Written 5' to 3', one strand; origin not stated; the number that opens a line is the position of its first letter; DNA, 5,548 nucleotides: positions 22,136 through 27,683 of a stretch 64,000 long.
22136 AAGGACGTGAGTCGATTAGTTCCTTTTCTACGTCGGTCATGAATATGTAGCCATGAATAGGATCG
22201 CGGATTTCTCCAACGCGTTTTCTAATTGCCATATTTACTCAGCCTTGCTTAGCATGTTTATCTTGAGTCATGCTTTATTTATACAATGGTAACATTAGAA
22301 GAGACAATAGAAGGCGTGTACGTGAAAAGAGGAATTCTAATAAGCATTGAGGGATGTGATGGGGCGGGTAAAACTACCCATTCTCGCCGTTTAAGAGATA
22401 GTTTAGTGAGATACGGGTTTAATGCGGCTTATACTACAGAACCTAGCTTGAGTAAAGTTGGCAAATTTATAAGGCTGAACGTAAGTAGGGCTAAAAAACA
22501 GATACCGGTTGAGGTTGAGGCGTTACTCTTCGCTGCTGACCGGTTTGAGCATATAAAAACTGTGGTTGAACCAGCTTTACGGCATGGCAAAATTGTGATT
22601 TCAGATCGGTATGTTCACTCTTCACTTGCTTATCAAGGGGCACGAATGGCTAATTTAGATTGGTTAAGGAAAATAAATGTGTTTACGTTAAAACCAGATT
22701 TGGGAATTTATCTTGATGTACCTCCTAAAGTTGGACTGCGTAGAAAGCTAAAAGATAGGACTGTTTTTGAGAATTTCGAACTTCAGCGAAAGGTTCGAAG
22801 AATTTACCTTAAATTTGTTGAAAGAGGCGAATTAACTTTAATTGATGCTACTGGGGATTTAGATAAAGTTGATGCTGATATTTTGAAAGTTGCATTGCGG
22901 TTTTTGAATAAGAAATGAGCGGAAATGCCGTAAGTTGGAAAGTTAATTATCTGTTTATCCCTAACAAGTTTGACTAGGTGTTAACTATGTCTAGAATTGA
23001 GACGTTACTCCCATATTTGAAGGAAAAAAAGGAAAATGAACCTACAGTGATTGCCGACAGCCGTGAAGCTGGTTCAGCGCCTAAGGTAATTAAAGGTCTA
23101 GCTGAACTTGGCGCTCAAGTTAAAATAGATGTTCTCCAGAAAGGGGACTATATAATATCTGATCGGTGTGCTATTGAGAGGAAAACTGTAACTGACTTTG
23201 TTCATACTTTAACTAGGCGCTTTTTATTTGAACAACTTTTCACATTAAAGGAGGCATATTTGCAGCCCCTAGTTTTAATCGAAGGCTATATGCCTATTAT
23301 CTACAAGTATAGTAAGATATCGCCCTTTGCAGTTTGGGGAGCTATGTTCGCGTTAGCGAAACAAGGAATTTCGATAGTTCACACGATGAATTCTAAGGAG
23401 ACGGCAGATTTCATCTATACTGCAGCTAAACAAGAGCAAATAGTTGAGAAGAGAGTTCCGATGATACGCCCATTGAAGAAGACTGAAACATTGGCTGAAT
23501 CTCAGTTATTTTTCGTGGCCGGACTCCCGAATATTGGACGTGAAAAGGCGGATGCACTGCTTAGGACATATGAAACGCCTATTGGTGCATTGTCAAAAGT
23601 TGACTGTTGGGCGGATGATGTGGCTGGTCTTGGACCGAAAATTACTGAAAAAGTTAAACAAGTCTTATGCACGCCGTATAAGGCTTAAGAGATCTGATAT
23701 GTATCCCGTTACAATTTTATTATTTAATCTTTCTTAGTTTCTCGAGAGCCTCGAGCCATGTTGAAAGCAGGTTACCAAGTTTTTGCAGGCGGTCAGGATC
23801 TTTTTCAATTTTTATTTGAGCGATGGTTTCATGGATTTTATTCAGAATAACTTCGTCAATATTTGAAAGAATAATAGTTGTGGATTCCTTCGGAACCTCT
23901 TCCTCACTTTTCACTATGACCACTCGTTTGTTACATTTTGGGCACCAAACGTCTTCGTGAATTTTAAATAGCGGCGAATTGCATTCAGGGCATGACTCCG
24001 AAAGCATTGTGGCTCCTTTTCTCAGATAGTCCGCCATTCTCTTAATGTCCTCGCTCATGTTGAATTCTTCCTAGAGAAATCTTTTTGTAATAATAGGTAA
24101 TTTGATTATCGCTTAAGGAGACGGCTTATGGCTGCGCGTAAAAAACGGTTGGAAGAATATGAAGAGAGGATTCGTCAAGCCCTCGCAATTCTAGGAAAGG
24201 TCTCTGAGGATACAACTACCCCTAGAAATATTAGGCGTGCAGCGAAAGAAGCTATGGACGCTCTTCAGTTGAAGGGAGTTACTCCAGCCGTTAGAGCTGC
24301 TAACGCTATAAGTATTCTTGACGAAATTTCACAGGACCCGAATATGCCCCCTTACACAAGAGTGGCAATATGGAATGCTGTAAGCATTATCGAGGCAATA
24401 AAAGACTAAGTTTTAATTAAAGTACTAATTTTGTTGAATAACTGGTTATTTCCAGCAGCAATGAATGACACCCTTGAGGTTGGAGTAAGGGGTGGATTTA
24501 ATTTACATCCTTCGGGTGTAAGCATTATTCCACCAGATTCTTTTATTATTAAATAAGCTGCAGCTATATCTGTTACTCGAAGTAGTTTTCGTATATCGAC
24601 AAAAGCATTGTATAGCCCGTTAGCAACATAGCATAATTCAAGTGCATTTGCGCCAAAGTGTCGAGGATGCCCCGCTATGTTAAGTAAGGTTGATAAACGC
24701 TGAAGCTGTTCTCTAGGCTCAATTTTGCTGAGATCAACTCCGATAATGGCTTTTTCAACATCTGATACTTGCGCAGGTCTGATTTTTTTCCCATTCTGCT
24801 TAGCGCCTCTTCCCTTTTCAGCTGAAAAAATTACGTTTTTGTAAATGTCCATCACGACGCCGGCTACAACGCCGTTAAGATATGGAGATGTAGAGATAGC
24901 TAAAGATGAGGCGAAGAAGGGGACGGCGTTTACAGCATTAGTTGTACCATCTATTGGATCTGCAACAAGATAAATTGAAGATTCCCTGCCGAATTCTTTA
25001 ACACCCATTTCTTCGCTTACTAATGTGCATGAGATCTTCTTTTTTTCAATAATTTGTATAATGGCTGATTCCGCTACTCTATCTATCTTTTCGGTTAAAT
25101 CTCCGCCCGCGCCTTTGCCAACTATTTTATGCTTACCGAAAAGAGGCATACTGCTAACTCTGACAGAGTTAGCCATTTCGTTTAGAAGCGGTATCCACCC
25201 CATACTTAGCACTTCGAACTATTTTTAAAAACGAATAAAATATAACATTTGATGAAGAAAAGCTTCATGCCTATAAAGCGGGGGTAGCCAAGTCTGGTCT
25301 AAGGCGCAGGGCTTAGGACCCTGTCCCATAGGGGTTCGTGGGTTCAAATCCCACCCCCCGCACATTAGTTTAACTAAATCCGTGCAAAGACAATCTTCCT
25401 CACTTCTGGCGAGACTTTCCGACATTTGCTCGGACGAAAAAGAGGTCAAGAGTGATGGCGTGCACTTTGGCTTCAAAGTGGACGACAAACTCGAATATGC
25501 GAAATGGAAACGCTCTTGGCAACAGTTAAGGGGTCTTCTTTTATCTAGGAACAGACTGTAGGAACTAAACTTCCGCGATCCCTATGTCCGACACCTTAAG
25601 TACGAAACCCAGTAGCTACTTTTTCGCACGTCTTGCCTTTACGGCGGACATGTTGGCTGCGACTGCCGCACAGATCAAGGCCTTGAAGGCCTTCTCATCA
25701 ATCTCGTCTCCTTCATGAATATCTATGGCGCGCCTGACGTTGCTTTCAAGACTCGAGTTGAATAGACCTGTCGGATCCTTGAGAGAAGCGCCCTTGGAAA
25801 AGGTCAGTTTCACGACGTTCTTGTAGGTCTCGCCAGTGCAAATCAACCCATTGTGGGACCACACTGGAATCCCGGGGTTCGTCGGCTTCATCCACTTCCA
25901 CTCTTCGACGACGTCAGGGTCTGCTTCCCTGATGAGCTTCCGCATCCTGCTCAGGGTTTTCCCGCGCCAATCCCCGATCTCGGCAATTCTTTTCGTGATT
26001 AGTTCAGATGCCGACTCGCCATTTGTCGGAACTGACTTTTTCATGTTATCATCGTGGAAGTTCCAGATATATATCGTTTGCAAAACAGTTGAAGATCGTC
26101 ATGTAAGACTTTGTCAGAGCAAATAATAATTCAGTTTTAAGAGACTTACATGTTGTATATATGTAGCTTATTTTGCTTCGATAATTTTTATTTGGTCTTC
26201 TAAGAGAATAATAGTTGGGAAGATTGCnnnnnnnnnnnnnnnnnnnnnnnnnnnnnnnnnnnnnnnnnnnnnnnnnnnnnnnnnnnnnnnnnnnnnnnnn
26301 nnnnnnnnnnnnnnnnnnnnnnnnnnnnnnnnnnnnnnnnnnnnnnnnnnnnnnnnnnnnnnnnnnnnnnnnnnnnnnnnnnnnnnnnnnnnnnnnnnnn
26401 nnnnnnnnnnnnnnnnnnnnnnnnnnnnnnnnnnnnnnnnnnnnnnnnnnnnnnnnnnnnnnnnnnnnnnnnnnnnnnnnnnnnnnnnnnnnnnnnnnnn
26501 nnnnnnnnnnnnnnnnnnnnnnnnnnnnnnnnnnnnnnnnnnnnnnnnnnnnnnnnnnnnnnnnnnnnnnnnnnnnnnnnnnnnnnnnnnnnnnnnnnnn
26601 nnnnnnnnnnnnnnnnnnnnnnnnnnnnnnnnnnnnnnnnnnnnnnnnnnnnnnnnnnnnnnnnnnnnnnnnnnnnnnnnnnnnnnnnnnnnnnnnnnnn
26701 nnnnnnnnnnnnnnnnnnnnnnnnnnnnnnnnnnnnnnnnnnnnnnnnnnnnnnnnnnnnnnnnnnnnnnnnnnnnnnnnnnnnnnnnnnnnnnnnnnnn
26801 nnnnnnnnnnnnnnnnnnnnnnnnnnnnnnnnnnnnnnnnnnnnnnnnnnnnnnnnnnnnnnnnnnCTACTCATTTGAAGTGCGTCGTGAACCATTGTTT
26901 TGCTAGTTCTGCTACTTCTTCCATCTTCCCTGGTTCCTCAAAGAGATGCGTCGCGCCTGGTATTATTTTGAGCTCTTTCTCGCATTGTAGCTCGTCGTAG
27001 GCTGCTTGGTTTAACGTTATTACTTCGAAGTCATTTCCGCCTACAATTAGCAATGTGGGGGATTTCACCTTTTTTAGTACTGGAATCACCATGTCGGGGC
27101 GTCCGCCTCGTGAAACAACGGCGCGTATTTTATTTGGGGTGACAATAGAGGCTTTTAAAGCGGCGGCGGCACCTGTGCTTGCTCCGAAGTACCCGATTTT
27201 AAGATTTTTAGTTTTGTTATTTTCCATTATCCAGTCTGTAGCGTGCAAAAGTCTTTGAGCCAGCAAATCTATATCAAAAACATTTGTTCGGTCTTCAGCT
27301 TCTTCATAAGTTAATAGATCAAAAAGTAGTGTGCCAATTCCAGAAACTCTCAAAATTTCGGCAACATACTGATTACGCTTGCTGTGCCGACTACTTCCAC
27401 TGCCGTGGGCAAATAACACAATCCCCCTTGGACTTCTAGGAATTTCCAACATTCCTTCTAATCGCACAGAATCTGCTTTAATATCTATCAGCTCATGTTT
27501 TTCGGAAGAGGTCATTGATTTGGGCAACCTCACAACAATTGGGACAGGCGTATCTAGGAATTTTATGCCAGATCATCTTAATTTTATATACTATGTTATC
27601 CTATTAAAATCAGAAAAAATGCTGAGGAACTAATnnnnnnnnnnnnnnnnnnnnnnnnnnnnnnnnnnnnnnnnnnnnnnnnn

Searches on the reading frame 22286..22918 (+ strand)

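Call 47: search_protein_families(library=pfam, proteins=[window:22286-22918:+], max_evalue=0.00001)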
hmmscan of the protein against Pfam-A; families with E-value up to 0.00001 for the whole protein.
window:22286-22918:+ (210 aa): 1 family
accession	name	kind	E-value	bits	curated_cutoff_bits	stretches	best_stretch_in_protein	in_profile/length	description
PF02223.23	Thymidylate_kin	-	3.6e-43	147.8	27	1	21-199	1-185/185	Thymidylate kinase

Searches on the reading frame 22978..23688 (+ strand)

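Call 47: search_protein_families(library=pfam, proteins=[window:22978-23688:+], max_evalue=0.00001)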
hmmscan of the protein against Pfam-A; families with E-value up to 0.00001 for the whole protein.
window:22978-23688:+ (236 aa): 1 family
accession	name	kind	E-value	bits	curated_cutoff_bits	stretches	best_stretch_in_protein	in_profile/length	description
PF02732.21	ERCC4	-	4.6e-21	75.6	24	1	27-148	2-139/140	ERCC4 domain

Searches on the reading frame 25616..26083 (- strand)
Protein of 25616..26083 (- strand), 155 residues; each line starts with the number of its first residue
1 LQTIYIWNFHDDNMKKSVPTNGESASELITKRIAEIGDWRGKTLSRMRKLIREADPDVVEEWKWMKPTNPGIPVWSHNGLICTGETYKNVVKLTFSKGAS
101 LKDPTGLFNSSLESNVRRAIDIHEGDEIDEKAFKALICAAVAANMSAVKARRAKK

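Call 47: search_protein_families(library=pfam, proteins=[window:25616-26083:-], max_evalue=0.00001)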
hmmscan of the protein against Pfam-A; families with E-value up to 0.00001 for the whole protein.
window:25616-26083:- (155 aa): 1 family
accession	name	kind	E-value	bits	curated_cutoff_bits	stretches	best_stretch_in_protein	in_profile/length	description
PF08818.16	DUF1801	-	6.7e-21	74.9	27.2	1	41-141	2-85/85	Domain of unknown function (DU1801)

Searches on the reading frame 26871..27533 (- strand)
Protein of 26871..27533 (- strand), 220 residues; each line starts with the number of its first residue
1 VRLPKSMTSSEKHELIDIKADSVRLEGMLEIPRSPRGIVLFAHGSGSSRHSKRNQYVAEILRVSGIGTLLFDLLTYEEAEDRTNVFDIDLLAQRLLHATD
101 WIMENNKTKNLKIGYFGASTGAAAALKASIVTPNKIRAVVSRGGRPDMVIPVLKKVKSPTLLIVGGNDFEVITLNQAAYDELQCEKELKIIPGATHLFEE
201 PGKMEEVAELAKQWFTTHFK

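Call 48: search_protein_families(library=pfam, proteins=[window:26871-27533:-], max_evalue=0.00001)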
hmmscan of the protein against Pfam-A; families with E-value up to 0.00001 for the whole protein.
window:26871-27533:- (220 aa): 2 families
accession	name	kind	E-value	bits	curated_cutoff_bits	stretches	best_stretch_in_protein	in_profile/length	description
PF12146.15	Hydrolase_4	-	2.3e-10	40.6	27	0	34-140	2-105/239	Serine aminopeptidase, S33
PF01738.24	DLH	-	5.5e-06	26.6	21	1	91-212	77-203/217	Dienelactone hydrolase family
